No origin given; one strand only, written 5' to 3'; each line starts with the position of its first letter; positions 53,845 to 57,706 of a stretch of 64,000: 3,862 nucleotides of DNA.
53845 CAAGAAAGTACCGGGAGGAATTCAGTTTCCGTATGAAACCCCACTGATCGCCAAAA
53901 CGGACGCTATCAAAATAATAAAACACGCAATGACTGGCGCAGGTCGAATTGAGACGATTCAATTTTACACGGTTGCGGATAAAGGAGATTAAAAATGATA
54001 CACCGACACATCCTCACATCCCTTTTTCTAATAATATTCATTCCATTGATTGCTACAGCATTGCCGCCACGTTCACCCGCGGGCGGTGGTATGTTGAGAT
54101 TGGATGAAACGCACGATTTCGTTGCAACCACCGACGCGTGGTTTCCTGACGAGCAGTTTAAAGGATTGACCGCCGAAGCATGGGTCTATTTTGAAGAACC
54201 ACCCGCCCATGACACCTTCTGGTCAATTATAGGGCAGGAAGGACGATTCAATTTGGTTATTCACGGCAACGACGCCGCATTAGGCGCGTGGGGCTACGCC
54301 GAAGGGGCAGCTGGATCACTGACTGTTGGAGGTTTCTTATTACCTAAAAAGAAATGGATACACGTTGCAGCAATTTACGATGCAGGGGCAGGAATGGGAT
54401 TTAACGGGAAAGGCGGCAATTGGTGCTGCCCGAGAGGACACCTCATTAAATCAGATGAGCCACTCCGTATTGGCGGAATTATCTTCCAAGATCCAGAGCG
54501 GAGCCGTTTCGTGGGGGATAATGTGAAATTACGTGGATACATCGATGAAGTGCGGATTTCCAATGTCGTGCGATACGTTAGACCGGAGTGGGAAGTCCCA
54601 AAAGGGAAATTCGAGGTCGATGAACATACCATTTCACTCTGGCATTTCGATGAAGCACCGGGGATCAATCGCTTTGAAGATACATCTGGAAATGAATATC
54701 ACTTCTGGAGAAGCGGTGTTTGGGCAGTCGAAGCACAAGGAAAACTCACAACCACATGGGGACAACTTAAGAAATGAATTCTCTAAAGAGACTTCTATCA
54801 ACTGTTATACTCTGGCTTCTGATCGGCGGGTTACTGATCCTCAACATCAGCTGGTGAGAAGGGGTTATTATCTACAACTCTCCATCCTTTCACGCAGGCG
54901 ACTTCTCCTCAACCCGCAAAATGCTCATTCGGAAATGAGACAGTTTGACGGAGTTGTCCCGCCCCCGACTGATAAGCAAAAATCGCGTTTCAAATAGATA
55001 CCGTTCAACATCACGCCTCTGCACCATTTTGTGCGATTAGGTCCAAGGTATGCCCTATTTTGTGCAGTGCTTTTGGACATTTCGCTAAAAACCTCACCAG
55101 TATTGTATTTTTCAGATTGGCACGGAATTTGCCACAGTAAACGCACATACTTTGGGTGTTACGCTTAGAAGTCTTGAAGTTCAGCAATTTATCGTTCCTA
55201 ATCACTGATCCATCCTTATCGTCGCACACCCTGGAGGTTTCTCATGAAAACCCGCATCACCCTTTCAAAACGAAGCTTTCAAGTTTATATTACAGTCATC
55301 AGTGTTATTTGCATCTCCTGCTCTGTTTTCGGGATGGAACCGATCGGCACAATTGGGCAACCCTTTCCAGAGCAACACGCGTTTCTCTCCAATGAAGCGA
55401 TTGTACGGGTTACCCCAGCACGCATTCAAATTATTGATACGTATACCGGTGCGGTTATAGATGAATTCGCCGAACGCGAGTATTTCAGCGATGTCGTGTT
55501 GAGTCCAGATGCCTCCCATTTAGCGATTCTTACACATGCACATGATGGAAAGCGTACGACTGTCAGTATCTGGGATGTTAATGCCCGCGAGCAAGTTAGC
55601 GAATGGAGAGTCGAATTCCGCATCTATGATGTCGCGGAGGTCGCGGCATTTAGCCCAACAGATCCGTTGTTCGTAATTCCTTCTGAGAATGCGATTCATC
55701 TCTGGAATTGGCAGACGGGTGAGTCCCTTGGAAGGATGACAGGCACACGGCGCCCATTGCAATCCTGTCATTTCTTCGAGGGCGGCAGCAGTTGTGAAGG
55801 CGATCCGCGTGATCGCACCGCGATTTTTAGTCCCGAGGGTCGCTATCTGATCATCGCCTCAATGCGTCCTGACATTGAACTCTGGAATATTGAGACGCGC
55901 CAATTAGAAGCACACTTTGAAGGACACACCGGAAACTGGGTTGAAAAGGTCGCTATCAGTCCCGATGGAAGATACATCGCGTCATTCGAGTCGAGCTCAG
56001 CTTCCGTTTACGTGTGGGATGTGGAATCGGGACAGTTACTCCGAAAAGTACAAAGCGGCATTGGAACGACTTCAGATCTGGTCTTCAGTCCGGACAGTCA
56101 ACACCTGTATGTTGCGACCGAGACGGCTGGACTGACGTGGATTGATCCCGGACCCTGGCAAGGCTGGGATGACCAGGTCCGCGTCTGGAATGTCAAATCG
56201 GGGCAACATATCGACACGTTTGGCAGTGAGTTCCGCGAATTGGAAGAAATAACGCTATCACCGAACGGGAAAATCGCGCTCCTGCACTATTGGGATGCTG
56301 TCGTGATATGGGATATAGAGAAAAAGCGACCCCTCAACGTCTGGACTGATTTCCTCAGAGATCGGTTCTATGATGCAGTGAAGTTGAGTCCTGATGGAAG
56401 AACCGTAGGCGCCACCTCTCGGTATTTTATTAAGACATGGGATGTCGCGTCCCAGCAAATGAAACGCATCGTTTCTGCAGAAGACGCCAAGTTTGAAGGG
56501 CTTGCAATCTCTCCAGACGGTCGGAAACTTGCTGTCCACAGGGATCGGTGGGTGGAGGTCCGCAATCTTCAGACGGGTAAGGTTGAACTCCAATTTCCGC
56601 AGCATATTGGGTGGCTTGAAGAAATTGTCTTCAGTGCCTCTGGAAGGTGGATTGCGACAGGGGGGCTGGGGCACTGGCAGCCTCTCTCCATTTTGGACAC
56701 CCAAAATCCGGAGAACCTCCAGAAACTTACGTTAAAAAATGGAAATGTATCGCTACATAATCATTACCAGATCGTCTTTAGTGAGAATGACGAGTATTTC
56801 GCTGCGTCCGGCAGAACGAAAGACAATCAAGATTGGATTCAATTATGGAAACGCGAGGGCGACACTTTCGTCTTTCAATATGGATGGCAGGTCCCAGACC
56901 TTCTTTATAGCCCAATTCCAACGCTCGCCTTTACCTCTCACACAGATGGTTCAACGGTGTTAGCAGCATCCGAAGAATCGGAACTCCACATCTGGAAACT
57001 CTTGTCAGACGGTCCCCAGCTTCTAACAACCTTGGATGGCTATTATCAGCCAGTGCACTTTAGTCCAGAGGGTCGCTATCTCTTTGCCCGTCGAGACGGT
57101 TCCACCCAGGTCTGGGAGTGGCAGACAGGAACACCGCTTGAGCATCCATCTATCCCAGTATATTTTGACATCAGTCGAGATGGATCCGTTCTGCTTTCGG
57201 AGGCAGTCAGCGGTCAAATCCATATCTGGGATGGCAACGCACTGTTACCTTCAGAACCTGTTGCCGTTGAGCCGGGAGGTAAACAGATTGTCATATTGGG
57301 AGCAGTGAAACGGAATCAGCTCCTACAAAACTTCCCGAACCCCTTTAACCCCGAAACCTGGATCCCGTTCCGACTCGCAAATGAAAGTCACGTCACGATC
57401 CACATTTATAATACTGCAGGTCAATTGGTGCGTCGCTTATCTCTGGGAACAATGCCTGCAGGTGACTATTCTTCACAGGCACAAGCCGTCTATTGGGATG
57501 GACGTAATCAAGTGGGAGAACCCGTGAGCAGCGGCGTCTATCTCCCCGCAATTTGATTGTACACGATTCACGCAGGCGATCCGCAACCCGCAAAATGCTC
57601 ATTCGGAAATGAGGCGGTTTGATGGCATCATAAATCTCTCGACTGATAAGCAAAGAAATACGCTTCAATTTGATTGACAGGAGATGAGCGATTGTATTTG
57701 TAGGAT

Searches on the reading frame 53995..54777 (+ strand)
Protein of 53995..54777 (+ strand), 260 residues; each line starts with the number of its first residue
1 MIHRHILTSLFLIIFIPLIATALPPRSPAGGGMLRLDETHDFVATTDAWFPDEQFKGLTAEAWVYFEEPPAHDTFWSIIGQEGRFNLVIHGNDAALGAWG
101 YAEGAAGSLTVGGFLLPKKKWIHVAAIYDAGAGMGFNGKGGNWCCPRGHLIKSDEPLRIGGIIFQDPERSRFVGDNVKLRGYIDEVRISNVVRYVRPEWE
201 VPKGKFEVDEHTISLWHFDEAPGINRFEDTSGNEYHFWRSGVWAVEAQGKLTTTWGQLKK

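Call 10: search_protein_families(library=pfam, proteins=[window:53995-54777:+], max_evalue=0.001)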
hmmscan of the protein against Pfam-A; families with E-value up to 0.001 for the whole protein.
window:53995-54777:+ (260 aa): 1 family
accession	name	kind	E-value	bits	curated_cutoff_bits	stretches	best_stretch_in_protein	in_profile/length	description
PF13385.13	Laminin_G_3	-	4.1e-10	40.5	27.6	1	39-192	3-144/151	Concanavalin A-like lectin/glucanases superfamily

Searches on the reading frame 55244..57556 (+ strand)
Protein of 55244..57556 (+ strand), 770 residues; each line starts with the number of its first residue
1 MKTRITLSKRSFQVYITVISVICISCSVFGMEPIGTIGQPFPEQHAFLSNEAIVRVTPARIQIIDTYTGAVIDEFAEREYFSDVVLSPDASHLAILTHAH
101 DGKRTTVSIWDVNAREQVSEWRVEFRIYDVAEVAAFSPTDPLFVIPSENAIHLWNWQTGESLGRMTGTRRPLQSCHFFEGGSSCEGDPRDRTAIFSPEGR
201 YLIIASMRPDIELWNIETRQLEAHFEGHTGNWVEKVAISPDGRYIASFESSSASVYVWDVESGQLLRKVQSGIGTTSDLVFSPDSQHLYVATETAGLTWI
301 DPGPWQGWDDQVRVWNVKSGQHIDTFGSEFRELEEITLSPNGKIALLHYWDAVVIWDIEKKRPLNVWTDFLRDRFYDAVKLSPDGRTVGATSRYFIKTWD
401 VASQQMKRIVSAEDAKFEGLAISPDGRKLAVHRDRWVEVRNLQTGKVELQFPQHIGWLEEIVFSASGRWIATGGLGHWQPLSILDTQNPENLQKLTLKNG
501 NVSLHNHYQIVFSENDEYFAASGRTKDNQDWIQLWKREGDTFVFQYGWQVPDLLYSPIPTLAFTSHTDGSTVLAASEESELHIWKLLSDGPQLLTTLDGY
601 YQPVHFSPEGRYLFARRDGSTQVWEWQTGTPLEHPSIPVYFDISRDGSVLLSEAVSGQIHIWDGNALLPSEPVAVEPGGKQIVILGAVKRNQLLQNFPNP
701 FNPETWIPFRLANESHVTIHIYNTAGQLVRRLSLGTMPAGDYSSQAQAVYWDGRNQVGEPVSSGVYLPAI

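Call 10: search_protein_families(library=pfam, proteins=[window:55244-57556:+], max_evalue=0.001)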
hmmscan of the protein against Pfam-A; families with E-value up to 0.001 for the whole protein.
window:55244-57556:+ (770 aa): 28 families (the best 25 are shown)
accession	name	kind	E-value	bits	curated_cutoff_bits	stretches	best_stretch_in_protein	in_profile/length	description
PF25174.1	Beta-prop_THOC3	-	5.6e-46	157.2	305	3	60-289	70-270/272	THOC3 beta-propeller domain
PF24814.1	WD40_Prp19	-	9.2e-33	113.9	320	2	309-523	70-279/281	Prp19 WD40 domain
PF25173.1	Beta-prop_WDR3_1st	-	5.4e-32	111.4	154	2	195-288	37-128/184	WDR3 first beta-propeller domain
PF24817.1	WD40_WDHD1_1st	-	8.2e-24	84.7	109.9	2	195-291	186-283/291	WDHD1 first WD40 domain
PF25168.1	Beta-prop_WDR36-Utp21_2nd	-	3.4e-22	79.7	84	2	193-258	246-309/335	WDR36/Utp21 second beta-propeller domain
PF25175.1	Beta-prop_WDR5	-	1e-21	78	250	2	194-447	17-258/296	WDR5 beta-propeller domain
PF23414.1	Beta-prop_EML_2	-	1.3e-19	71.1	90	1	194-294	46-145/266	Echinoderm microtubule-associated protein second beta-propeller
PF00400.38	WD40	-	3.3e-19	68.9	27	1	222-259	4-39/39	WD domain, G-beta repeat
PF24807.1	WD40_CDC20-Fz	-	2.4e-17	63.6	200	1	310-584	29-292/292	CDC20/Fizzy WD40 domain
PF24780.1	WD40_MABP1-WDR62_1st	-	1.7e-15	57.6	496.3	1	194-289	45-141/328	MABP1/WDR62 first WD40 domain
PF25391.1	WD40_Gbeta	-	6.2e-14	52.2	150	1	204-287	159-240/340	G protein beta WD-40 repeat protein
PF25172.1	Beta-prop_WDR3_2nd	-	2.1e-12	47.3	140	0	378-626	4-246/293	WDR3 second beta-propeller domain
PF23393.2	Beta-prop_WDR90_POC16_2nd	-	1.1e-11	45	60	0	201-294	8-99/291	WDR90/POC16, second beta-propeller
PF24805.1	EIF3I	-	6.3e-11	42.4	200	0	60-174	75-193/324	EIF3I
PF23586.2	Beta-prop_NWD2_C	-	2e-09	37.5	33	1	202-271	22-90/341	NWD2 C-terminal beta-propeller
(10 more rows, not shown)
